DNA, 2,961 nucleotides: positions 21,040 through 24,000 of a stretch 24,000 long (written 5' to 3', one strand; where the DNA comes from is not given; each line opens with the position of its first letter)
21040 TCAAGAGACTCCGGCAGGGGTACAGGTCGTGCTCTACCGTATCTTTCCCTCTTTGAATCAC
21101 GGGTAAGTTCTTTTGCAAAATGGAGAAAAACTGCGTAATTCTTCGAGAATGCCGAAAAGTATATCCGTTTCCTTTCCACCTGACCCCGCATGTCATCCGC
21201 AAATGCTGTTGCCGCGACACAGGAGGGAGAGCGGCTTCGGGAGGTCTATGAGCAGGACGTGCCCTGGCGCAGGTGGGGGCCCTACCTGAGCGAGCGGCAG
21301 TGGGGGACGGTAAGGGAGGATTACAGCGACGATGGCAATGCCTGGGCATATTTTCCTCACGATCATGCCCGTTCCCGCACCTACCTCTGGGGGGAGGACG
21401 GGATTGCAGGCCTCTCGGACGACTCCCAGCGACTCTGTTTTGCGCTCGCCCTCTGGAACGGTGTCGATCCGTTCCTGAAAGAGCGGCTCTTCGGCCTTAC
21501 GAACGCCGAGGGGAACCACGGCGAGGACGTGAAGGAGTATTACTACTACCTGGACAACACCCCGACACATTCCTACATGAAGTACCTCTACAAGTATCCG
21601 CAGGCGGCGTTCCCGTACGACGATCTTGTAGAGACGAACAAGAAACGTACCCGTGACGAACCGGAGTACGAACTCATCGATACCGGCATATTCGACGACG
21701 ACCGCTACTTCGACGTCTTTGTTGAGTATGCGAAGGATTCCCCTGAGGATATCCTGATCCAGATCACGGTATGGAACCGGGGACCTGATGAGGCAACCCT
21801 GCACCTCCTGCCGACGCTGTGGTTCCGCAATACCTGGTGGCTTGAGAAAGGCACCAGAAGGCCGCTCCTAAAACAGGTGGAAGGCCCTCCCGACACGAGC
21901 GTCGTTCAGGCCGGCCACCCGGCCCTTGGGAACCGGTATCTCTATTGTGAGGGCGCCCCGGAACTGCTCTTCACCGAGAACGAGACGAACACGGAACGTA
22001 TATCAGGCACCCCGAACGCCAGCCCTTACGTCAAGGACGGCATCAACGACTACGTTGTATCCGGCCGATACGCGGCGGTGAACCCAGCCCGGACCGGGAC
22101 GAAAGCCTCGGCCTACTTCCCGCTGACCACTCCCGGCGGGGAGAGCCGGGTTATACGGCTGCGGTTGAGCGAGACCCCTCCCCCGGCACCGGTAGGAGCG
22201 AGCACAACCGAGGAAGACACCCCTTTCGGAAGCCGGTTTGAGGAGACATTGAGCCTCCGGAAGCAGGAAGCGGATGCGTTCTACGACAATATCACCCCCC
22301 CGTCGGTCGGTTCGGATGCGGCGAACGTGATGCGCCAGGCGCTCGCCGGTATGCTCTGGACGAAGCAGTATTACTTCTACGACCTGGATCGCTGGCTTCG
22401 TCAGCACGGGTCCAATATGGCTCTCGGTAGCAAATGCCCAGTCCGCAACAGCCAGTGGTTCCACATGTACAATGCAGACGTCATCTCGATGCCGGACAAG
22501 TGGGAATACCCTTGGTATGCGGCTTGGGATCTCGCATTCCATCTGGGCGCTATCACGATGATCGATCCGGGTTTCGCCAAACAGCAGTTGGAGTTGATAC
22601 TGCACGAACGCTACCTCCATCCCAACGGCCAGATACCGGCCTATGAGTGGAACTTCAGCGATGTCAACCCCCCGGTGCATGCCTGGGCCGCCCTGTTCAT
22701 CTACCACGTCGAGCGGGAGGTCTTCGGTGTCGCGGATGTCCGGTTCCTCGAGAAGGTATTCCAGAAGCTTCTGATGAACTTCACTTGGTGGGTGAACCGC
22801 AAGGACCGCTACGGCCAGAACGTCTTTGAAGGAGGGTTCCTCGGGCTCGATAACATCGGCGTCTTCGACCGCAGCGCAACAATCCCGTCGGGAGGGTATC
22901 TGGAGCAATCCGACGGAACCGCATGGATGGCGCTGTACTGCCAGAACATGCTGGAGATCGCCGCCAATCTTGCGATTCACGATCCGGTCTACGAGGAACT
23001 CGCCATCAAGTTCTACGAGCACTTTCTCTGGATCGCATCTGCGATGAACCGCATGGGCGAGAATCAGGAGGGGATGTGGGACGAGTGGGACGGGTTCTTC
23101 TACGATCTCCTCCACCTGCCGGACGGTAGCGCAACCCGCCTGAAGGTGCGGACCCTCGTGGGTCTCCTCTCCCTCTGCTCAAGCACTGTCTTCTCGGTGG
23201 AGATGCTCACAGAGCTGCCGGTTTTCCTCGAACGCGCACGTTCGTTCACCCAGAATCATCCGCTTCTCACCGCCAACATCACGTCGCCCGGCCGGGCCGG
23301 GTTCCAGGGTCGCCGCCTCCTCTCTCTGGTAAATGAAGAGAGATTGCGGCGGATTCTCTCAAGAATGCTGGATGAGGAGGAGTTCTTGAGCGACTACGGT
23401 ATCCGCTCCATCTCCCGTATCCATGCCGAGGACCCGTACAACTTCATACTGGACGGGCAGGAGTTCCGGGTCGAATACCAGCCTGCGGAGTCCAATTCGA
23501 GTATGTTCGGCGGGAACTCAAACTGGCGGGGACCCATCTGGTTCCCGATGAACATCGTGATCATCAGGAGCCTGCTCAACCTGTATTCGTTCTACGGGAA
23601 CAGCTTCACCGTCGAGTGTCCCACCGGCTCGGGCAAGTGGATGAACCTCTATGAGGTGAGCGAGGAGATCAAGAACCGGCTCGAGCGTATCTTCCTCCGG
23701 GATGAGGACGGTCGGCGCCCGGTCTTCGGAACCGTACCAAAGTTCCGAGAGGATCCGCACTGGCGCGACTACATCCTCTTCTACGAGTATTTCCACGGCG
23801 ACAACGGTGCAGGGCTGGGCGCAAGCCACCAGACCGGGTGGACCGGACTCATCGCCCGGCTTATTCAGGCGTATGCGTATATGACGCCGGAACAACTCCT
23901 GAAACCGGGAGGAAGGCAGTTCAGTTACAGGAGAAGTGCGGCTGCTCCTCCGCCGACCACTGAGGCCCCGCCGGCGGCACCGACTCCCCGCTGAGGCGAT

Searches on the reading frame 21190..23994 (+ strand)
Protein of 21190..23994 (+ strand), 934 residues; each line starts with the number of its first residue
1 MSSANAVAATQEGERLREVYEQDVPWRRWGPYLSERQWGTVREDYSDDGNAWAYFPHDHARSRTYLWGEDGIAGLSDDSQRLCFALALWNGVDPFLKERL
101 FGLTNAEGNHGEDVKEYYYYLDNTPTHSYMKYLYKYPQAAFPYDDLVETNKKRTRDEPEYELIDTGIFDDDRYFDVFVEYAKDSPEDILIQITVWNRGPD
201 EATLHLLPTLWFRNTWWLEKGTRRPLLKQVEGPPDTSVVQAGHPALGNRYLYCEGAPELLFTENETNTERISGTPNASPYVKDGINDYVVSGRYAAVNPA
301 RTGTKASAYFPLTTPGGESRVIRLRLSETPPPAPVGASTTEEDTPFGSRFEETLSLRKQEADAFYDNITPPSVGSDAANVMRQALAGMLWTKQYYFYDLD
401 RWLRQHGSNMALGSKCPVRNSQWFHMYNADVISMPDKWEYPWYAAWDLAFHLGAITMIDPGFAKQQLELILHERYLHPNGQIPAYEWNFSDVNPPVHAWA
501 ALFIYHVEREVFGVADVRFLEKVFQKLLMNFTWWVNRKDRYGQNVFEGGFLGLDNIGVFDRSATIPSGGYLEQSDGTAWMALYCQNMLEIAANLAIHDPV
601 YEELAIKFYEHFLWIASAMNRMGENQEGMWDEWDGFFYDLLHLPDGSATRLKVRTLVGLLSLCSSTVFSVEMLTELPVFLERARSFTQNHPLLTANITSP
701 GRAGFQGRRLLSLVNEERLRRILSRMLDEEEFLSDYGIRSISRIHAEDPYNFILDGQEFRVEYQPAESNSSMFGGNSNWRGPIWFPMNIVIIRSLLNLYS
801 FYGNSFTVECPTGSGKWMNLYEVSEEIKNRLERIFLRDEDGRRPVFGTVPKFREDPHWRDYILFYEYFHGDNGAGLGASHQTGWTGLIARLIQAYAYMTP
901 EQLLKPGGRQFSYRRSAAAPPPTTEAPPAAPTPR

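Call 57: search_protein_families(library=pfam, proteins=[window:21190-23994:+], max_evalue=0.001)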
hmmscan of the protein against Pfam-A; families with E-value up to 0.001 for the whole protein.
window:21190-23994:+ (934 aa): 2 families
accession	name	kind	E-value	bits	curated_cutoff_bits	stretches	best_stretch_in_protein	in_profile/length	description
PF22422.2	MGH1-like_GH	-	3.8e-20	73.2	27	2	440-542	1-109/356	Mannosylglycerate hydrolase MGH1-like glycoside hydrolase domain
PF03200.22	Glyco_hydro_63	-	4.8e-05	22.8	22.4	1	715-801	362-429/492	Glycosyl hydrolase family 63 C-terminal domain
